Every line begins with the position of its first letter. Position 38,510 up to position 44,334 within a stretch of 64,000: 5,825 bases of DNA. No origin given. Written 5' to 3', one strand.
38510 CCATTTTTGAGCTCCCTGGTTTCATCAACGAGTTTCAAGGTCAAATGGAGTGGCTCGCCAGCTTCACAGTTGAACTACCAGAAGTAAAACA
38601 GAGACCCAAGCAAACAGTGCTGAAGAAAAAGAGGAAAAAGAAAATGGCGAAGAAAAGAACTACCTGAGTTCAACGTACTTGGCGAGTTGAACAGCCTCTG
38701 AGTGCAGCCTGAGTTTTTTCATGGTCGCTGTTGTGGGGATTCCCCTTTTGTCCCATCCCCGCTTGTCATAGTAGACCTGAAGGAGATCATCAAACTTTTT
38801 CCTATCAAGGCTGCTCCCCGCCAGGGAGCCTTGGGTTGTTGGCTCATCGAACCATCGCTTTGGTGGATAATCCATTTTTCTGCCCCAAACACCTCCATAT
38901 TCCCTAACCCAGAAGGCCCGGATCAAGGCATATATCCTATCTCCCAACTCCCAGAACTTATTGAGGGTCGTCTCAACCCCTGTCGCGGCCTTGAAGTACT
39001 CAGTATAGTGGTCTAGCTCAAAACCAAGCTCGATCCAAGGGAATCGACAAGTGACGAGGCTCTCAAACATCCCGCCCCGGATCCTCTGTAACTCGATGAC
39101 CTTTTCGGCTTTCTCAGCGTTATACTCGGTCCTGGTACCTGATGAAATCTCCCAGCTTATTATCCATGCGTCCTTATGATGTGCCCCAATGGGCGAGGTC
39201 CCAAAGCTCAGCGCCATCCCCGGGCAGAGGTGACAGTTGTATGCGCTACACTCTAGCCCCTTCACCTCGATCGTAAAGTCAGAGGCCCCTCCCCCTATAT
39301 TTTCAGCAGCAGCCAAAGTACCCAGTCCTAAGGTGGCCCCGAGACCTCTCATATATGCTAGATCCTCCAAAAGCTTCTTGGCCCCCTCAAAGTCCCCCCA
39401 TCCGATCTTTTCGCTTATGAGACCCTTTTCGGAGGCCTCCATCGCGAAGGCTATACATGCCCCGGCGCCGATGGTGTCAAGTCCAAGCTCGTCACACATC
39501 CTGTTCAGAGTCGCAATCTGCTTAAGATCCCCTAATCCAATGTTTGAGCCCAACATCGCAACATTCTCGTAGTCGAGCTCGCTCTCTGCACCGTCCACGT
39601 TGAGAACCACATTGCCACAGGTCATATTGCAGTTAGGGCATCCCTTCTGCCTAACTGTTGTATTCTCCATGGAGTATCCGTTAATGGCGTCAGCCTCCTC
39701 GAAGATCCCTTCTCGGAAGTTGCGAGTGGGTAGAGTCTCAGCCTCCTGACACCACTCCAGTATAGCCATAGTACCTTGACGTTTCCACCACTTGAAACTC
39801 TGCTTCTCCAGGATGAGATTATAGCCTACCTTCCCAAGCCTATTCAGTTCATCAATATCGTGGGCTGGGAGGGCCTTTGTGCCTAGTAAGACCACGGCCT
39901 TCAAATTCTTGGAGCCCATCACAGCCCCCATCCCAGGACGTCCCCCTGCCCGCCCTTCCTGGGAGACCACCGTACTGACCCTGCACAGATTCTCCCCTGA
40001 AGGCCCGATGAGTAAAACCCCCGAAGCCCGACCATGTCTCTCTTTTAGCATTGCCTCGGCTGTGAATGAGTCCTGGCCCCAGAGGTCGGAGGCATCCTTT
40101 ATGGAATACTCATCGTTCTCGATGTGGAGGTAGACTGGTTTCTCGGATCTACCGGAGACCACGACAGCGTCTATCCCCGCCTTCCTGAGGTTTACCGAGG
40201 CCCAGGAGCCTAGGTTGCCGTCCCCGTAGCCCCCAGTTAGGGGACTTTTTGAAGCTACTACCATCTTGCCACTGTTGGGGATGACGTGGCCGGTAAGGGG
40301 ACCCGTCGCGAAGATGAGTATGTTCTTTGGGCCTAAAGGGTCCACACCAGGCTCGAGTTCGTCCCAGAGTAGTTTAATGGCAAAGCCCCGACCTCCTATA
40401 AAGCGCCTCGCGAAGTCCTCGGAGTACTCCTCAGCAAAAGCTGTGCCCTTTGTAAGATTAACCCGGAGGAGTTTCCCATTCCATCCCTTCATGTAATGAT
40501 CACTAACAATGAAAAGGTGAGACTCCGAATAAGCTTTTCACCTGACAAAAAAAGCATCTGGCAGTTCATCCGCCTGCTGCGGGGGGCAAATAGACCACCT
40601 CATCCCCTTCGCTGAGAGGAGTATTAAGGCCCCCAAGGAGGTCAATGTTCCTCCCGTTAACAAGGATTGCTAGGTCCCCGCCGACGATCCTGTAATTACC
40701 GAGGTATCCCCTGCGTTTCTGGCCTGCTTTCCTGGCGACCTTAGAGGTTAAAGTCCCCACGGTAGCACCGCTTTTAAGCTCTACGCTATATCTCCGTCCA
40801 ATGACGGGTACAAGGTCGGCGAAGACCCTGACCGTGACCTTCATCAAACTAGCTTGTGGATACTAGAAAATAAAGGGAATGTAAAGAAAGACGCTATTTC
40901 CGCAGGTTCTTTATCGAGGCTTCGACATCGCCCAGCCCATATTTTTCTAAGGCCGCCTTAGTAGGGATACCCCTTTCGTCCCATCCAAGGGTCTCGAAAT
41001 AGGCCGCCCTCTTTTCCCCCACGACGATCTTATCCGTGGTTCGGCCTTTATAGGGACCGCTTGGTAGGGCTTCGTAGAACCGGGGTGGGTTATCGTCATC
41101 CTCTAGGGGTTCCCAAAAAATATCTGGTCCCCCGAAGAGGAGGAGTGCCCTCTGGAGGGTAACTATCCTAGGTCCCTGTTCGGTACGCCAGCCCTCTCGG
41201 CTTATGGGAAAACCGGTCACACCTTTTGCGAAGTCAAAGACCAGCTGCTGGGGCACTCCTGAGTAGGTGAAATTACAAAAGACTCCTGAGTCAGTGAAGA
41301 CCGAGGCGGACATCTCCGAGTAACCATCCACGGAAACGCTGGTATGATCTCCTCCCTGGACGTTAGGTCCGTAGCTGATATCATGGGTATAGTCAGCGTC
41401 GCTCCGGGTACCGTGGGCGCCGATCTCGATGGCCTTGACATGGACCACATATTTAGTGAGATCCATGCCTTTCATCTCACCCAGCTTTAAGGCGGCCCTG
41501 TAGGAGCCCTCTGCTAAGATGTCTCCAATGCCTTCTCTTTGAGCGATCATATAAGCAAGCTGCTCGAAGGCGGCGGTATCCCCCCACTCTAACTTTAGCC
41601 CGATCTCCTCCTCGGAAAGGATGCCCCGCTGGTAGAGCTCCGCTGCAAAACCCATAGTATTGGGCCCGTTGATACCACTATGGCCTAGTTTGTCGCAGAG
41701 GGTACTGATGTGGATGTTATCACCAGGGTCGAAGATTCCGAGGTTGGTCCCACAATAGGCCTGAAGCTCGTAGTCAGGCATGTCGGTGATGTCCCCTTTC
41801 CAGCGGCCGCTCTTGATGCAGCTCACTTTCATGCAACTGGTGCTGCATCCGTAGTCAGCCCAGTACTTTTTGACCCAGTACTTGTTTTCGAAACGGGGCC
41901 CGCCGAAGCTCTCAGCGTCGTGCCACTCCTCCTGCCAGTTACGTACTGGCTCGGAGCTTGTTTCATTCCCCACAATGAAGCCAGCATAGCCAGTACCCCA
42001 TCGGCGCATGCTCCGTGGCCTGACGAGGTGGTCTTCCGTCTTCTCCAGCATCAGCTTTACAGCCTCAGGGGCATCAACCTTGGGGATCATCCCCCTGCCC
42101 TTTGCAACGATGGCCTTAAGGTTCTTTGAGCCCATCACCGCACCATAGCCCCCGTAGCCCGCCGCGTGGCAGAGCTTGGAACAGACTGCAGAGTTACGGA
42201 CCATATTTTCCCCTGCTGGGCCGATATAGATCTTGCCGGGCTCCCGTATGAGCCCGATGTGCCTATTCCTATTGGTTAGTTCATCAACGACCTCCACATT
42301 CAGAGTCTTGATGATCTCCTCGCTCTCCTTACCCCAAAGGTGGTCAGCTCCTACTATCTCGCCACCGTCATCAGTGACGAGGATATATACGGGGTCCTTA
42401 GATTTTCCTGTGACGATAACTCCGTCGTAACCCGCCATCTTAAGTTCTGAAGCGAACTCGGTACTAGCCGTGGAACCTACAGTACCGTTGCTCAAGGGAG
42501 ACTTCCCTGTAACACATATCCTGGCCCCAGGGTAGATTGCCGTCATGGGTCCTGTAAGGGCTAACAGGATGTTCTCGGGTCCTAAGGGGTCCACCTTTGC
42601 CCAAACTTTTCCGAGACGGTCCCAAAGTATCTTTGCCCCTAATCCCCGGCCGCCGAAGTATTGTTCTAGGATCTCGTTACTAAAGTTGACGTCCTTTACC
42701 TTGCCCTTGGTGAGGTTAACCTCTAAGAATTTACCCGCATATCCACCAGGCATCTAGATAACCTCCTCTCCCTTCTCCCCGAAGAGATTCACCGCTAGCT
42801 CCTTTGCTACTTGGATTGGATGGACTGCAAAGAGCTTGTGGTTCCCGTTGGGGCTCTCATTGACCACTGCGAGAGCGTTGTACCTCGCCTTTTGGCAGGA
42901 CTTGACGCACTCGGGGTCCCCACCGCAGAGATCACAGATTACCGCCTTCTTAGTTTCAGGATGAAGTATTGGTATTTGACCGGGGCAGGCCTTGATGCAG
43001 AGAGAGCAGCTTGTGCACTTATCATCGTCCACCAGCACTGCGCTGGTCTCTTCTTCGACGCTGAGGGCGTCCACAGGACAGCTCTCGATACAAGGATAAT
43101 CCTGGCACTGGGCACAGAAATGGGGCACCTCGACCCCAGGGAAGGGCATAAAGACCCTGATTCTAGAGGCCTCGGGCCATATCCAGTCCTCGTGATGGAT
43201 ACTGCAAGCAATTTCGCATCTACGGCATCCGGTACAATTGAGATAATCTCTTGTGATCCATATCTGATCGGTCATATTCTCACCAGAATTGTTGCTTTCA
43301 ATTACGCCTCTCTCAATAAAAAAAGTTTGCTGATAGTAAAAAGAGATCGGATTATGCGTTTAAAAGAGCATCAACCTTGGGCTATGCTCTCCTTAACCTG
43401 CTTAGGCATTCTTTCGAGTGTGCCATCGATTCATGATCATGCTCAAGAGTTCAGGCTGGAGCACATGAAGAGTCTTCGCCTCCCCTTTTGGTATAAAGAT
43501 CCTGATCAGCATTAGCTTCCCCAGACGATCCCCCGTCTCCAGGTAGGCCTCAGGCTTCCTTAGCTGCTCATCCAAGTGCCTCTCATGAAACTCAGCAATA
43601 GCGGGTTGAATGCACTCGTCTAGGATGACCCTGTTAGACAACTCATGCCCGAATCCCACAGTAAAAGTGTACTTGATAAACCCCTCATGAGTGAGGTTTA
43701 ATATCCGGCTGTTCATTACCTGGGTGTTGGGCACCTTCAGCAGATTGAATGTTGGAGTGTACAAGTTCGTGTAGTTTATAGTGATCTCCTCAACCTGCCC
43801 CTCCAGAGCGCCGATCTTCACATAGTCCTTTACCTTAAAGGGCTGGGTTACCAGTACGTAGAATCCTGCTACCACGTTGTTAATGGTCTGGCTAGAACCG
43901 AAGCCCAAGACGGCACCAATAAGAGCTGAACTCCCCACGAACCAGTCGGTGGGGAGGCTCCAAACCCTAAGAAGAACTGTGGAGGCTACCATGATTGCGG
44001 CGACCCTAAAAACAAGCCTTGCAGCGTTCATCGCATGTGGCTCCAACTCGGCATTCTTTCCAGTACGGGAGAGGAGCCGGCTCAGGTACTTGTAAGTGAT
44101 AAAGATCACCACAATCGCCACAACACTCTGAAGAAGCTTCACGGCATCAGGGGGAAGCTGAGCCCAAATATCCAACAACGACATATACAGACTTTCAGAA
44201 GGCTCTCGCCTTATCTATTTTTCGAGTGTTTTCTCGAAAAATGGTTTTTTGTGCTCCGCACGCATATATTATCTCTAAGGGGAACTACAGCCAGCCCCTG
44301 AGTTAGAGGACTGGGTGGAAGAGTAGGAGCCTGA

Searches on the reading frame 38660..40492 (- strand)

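Call 9: search_protein_families(library=pfam, proteins=[window:38660-40492:-], max_evalue=0.00001)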
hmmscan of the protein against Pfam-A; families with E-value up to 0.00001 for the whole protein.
window:38660-40492:- (610 aa): 2 families
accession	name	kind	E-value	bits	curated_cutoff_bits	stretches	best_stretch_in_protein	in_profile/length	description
PF01314.23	AFOR_C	-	3.7e-112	375.7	27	1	229-596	12-385/385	Aldehyde ferredoxin oxidoreductase, domains 2 & 3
PF02730.20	AFOR_N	-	6.4e-76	255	29.8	1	6-204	1-198/199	Aldehyde ferredoxin oxidoreductase, N-terminal domain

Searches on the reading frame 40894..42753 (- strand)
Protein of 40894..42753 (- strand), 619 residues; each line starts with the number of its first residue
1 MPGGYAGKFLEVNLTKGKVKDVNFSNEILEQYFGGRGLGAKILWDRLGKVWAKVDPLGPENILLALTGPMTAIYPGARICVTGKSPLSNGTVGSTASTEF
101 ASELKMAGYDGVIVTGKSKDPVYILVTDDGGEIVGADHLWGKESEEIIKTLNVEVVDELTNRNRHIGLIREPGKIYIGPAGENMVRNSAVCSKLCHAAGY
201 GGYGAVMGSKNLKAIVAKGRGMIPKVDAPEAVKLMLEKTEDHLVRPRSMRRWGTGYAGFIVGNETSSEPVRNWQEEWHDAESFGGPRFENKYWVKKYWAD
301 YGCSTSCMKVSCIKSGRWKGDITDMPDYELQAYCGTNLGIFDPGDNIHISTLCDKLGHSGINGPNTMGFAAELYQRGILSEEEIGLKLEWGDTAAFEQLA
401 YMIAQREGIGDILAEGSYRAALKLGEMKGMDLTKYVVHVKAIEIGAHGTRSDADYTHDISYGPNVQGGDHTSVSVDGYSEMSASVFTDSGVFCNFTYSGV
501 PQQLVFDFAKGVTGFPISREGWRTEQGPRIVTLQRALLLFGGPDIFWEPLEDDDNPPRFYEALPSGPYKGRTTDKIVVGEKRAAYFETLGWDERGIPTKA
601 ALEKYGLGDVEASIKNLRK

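Call 9: search_protein_families(library=pfam, proteins=[window:40894-42753:-], max_evalue=0.00001)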
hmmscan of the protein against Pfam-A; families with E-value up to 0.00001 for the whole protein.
window:40894-42753:- (619 aa): 2 families
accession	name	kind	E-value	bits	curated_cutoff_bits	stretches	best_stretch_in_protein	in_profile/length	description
PF01314.23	AFOR_C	-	4.9e-68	230.5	27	1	235-607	6-385/385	Aldehyde ferredoxin oxidoreductase, domains 2 & 3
PF02730.20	AFOR_N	-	1e-56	192.3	29.8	1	7-219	1-198/199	Aldehyde ferredoxin oxidoreductase, N-terminal domain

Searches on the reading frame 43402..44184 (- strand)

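Call 64: search_protein_families(library=pfam, proteins=[window:43402-44184:-], max_evalue=0.00001)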
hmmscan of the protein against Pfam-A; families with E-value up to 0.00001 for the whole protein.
window:43402-44184:- (260 aa): 1 family
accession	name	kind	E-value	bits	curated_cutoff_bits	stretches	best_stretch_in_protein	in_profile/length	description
PF00924.24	MS_channel_2nd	-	4.5e-16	59.1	20.2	1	100-166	2-68/68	Mechanosensitive ion channel, beta-domain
